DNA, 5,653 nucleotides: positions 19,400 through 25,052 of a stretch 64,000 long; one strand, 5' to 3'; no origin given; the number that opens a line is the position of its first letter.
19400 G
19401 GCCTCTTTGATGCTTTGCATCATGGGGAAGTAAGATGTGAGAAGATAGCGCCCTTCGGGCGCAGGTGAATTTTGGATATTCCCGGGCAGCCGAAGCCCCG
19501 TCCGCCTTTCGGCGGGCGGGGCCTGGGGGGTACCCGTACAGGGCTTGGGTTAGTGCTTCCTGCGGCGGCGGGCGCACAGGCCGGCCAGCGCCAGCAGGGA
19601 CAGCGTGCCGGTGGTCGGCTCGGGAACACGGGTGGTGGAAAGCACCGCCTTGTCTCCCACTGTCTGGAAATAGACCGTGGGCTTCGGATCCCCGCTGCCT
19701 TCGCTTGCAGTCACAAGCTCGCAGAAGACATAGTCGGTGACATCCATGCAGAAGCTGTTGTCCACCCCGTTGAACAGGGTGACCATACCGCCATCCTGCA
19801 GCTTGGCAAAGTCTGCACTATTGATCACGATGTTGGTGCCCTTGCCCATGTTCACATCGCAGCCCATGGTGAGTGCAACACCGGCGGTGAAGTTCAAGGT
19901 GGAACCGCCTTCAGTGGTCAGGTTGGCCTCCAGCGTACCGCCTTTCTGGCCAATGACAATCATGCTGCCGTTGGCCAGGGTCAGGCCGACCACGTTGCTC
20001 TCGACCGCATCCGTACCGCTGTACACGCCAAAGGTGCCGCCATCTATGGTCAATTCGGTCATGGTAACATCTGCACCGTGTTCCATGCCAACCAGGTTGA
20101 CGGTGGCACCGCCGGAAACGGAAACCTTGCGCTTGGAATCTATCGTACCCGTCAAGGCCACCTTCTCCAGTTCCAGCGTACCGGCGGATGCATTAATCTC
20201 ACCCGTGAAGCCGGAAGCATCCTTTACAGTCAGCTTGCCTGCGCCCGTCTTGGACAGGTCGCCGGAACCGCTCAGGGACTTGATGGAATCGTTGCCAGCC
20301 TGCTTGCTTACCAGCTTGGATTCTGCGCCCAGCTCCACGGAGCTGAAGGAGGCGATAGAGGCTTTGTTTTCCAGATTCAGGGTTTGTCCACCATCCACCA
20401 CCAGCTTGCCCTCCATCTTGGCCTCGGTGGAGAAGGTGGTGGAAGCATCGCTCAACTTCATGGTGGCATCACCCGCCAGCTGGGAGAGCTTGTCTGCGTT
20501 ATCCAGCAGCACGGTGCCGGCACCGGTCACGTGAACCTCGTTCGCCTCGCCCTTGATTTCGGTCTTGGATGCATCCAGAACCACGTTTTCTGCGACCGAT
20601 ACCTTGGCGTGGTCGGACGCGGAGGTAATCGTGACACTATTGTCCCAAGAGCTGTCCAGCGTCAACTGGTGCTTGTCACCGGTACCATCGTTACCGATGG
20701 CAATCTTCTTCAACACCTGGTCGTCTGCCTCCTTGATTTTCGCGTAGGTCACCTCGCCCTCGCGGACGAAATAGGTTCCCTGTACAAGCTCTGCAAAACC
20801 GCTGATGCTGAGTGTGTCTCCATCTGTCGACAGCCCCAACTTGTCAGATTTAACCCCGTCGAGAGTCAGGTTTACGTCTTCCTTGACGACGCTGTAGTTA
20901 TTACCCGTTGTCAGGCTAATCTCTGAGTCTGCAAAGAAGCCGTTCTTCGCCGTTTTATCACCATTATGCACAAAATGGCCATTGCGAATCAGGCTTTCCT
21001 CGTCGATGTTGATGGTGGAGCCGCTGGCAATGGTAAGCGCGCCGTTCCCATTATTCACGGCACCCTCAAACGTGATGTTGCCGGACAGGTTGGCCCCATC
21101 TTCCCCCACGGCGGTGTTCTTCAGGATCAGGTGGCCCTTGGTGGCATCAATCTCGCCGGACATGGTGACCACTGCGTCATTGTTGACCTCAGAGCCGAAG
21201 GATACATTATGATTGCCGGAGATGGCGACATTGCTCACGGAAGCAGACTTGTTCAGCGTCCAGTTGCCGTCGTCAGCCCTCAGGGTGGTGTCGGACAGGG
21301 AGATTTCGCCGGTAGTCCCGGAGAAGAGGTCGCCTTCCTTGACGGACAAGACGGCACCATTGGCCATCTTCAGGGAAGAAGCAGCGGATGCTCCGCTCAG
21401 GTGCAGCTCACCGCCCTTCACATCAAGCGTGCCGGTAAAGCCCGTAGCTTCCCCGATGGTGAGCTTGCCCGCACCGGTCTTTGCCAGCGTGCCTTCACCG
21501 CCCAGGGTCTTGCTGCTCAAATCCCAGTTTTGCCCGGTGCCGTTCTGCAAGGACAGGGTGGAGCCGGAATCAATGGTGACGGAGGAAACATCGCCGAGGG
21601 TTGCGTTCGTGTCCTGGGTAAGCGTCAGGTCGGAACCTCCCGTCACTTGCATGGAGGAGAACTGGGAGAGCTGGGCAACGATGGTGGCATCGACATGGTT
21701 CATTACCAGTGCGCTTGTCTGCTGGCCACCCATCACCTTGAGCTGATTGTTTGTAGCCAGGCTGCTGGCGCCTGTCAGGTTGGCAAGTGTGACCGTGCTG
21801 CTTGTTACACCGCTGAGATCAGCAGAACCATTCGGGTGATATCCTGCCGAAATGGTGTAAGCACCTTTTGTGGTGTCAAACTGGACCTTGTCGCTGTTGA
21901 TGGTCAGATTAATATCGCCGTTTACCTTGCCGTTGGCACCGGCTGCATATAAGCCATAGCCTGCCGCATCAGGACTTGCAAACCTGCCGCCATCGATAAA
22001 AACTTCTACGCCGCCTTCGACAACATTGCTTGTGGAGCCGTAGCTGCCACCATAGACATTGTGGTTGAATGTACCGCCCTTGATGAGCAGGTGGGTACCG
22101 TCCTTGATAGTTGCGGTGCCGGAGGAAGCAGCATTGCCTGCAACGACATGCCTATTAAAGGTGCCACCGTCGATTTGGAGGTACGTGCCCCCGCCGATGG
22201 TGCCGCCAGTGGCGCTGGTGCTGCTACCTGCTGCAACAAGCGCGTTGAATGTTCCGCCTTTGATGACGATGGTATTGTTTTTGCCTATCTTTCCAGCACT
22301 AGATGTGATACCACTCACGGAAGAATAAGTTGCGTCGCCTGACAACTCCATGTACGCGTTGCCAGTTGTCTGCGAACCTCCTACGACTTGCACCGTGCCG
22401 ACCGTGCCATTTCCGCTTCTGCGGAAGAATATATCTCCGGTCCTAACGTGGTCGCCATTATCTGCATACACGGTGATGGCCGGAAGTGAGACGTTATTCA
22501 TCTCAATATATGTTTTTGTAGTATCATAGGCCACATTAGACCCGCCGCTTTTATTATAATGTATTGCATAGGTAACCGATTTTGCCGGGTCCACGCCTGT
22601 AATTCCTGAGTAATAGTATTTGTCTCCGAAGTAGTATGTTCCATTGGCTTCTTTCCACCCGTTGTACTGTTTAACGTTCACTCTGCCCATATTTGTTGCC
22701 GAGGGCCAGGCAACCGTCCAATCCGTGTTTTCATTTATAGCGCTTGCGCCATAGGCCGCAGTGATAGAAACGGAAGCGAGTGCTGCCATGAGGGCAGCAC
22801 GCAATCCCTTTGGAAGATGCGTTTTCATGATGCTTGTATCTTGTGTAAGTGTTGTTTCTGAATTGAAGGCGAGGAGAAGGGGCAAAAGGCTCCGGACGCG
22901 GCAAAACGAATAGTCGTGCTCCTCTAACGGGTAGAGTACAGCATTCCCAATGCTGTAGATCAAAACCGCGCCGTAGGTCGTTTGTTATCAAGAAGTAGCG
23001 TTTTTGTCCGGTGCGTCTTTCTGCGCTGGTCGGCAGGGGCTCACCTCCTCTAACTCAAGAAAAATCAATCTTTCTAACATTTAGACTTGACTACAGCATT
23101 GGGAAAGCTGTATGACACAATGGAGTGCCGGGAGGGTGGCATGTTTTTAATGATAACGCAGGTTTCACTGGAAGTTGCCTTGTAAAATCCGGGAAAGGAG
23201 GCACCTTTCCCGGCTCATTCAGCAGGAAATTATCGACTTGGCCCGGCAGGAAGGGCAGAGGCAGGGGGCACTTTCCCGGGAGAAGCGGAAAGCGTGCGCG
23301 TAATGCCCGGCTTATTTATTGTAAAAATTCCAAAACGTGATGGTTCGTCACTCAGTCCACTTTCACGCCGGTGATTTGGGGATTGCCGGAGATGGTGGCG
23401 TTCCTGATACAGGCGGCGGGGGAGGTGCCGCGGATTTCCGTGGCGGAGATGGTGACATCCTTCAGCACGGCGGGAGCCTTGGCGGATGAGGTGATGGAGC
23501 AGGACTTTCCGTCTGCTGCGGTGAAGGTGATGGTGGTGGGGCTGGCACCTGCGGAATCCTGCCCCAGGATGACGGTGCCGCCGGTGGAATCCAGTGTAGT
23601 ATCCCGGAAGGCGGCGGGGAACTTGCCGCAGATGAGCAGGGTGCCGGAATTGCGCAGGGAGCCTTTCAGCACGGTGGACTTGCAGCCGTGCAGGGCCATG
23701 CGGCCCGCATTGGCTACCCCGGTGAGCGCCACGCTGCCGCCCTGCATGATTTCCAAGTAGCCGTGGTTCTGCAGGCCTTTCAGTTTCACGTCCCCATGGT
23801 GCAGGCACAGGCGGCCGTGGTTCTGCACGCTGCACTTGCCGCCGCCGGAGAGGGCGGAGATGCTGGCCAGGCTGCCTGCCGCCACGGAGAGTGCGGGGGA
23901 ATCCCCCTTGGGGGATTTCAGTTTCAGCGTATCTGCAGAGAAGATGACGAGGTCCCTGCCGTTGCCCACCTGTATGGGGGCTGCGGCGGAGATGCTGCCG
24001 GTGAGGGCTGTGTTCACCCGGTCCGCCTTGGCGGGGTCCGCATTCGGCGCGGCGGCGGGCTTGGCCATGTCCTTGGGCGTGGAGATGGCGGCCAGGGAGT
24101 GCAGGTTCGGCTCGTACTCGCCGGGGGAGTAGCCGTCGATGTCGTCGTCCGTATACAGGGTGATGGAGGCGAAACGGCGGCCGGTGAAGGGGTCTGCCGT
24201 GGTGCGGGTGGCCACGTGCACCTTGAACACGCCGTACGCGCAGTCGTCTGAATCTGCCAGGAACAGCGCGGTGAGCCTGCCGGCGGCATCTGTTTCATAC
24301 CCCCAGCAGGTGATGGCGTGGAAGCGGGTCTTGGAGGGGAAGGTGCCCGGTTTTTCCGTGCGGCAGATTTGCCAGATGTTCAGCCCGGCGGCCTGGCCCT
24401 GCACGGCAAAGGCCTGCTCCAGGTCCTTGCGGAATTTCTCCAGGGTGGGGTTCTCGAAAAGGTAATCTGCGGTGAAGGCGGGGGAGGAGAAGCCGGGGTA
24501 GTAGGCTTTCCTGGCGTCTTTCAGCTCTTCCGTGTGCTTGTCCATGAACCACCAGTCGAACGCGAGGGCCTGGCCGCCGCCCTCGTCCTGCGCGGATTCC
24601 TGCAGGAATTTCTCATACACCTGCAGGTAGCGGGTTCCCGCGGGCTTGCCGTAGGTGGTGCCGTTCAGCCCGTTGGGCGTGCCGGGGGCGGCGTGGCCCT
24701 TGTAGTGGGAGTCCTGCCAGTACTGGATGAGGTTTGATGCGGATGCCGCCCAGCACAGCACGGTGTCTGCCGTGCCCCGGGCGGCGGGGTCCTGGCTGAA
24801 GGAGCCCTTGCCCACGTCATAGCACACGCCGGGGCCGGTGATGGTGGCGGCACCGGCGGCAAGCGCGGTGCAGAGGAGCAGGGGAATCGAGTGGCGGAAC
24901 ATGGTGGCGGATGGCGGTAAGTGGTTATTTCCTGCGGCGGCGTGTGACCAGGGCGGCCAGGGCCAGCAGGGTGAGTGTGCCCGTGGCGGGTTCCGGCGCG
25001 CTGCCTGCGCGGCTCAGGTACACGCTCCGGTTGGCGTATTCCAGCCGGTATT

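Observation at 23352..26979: Tandem pair of IdeS/Mac-like (peptidase C66-like) cysteine proteases, one PEP-CTERM anchored and one apparently released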

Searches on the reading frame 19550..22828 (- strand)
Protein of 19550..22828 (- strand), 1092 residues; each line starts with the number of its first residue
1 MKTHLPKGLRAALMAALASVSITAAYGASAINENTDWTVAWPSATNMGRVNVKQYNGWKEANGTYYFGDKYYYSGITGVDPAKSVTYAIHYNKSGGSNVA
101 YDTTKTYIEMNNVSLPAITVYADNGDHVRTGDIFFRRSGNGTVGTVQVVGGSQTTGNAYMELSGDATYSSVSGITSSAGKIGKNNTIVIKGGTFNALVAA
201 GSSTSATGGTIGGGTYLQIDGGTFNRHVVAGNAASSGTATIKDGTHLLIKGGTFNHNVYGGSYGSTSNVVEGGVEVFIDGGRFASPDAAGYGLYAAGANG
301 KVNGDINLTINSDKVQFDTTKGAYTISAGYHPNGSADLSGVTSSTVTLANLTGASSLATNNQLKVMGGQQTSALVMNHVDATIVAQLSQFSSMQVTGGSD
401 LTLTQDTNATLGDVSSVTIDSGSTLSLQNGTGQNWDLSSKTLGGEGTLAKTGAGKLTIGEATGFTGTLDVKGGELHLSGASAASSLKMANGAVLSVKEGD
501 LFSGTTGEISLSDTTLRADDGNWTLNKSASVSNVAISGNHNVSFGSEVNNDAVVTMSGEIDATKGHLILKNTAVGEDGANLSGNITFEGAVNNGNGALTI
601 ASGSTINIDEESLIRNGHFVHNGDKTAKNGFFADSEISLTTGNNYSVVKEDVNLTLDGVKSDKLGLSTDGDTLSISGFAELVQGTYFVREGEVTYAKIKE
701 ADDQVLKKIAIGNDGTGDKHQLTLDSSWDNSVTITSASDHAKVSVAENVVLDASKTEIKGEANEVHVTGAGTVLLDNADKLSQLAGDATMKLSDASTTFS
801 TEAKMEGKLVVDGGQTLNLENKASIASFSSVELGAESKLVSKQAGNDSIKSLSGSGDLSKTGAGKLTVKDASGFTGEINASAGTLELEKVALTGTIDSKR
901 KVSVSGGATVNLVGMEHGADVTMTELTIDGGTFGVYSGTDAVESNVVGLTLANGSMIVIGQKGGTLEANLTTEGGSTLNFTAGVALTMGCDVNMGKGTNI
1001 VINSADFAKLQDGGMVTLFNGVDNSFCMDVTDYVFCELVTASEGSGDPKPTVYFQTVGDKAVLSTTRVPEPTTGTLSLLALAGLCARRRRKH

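Call 5: search_protein_families(library=pfam, proteins=[window:19550-22828:-], max_evalue=1)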
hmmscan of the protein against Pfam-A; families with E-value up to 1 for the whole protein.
window:19550-22828:- (1092 aa): 3 families
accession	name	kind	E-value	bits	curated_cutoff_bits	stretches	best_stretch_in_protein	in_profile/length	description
PF12951.13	PATR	-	0.00015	22.2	27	2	858-887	1-30/30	Passenger-associated-transport-repeat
PF07589.16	PEP-CTERM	-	0.0011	19.4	20.7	1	1068-1089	2-24/24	PEP-CTERM motif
PF01357.27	Expansin_C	-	0.071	13.7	24.6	1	407-444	17-57/78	Expansin C-terminal domain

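Call 6: search_protein_families(library=ncbifam, proteins=[window:19550-22828:-], max_evalue=1)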
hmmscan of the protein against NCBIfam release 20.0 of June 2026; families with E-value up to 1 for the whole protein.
window:19550-22828:- (1092 aa): 3 families
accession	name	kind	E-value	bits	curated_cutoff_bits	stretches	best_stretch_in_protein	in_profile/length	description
NF033554.9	floc_PepA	equivalog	3.5e-07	30.3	80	1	863-1091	50-260/261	flocculation-associated PEP-CTERM protein PepA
TIGR02601.1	autotrns_rpt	repeat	0.00077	19.2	19.85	2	447-477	1-31/32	beta strand repeat protein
TIGR02595.1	PEP_CTERM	domain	0.01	16.6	16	1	1068-1091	1-23/24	PEP-CTERM sorting domain-containing protein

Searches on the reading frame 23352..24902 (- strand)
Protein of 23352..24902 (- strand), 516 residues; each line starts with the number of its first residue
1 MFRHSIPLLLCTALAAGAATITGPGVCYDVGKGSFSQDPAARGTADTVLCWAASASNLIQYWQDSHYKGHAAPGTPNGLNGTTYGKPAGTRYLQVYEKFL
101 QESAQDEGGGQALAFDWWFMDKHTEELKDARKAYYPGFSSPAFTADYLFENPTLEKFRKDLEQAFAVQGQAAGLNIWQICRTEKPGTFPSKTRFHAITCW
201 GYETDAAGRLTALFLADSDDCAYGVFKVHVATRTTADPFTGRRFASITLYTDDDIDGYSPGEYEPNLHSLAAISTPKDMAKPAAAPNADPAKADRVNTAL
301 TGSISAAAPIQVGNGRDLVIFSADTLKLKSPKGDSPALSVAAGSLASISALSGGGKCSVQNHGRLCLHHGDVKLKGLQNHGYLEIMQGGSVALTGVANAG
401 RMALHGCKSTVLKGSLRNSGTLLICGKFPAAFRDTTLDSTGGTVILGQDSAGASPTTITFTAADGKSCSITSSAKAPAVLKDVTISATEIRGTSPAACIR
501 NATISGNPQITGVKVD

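Call 5: search_protein_families(library=pfam, proteins=[window:23352-24902:-], max_evalue=1)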
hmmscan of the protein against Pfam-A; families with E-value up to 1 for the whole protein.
window:23352-24902:- (516 aa): 2 families
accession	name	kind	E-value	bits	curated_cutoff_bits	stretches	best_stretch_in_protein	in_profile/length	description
PF09028.16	Mac-1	-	1.3e-05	24.8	20.3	1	194-221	286-313/361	Mac 1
PF16168.11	AIDA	-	0.31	11.6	27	0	338-364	27-53/63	Adhesin of bacterial autotransporter system, probable stalk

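Call 6: search_protein_families(library=ncbifam, proteins=[window:23352-24902:-], max_evalue=1)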
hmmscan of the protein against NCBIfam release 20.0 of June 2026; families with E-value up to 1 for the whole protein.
window:23352-24902:- (516 aa): 0 families

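Call 7: search_solved_structures(query=window:23352-24902:-, max_evalue=10, show_alignments=3)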
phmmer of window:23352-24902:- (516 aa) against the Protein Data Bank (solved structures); distinct sequences matched with E-value up to 10: 9.
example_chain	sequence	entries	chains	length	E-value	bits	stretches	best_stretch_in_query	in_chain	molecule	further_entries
2au1_A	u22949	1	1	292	0.0054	18.6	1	188-232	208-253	IgG-degrading protease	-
9mdo_A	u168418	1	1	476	0.032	16.1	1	46-219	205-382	Bacterial Ig-like domain protein C0362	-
8a47_C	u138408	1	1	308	0.038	15.8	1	144-232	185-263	IgG-degrading protease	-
9arc_A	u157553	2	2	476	0.07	14.9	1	46-219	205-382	Bacterial Ig-like domain protein C0362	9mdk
2avw_A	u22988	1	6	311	0.089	14.6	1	188-232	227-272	IgG-degrading protease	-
1y08_A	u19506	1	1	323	0.12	14.1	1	188-232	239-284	hypothetical protein SPy0861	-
9hb2_A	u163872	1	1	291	0.2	13.4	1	194-236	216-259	IgM protease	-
9hb1_A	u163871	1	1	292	0.2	13.4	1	194-236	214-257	IgM protease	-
9mdm_A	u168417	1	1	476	0.56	12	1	116-219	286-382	Bacterial Ig-like domain protein C0362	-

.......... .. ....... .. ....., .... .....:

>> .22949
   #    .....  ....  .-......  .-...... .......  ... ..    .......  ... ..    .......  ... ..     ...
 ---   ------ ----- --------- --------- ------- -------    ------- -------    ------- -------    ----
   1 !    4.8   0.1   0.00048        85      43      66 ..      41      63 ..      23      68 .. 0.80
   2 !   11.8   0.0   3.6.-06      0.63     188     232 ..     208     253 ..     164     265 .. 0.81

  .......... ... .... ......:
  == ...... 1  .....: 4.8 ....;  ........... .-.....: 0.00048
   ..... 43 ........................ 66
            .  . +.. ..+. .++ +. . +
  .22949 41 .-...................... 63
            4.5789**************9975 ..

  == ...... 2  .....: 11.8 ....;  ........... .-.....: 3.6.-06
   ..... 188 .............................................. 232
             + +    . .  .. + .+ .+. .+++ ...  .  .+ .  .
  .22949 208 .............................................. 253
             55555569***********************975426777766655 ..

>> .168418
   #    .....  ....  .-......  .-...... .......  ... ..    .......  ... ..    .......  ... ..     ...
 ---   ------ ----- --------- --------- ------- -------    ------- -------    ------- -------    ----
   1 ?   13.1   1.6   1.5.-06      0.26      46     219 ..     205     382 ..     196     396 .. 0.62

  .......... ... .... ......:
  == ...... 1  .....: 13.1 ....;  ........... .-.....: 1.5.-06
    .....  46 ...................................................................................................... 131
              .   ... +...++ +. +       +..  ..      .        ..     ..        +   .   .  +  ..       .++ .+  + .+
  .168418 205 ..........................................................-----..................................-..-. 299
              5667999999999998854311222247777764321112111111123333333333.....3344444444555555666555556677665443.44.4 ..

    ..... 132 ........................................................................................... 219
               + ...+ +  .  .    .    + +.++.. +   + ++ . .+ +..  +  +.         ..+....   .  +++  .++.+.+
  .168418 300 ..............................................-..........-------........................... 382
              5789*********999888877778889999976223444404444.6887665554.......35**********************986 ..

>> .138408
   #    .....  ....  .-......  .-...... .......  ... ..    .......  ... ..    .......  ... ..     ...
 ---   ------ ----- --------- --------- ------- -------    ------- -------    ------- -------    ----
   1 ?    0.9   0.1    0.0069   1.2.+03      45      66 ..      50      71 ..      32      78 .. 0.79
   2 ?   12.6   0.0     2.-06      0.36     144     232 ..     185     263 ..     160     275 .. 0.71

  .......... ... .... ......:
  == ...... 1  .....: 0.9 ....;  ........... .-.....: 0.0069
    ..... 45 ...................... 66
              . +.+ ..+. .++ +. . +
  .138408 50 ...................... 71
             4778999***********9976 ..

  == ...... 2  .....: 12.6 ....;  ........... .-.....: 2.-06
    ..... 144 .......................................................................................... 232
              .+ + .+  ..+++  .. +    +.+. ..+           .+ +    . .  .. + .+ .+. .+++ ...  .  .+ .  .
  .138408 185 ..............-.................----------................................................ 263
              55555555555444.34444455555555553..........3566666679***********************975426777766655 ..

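Call 46: find_related_loci(query=A5, collection=genome_contigs, flank=4000)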
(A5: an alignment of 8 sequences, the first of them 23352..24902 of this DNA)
Query A5 (516 aa) in genome_contigs; peptide patterns used: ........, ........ (x = any residue, [..] = any of these).
15 stretches matched a pattern; 5 encode a relative of the query (tblastn E <= 1e-3); 5 distinct loci.
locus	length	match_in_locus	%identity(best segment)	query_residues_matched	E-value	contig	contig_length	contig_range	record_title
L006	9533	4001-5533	54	1-516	7e-172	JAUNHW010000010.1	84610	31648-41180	MAG: Akkermansia sp. isolate S28M_St_metabat_105 NODE_159_length_84610_cov_14.576820, whole genome shotgun sequence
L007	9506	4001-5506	52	9-516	6e-168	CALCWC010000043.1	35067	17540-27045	MAG TPA_asm: uncultured Verrucomicrobiales bacterium isolate SRR6425801_bin.48_CONCOCT_v1.1_MAG genome assembly, contig:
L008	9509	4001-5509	53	8-516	2e-165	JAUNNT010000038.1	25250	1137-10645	MAG: Akkermansia sp. isolate S33M_St_14 NODE_762_length_25250_cov_8.669458, whole genome shotgun sequence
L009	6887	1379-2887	52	8-516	3e-164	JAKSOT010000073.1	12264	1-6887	MAG: Akkermansia sp. isolate Horse_feces184 MAG184_73, whole genome shotgun sequence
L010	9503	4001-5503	53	8-514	2e-166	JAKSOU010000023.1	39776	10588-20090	MAG: Akkermansia sp. isolate Horse_feces185 MAG185_23, whole genome shotgun sequence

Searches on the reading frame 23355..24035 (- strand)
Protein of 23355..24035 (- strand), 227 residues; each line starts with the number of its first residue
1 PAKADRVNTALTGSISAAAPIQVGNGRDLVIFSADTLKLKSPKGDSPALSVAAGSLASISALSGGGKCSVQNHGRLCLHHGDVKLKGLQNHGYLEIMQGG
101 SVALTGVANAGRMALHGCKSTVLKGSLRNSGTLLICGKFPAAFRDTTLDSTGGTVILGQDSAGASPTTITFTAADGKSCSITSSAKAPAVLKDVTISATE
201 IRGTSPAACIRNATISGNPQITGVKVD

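Call 71: search_protein_families(library=pfam, proteins=[window:23355-24035:-], max_evalue=10)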
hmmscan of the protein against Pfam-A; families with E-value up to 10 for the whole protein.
seq(227 aa): 1 family
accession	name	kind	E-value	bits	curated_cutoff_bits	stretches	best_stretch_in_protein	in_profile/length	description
PF16168.11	AIDA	-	0.027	15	27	0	49-75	27-53/63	Adhesin of bacterial autotransporter system, probable stalk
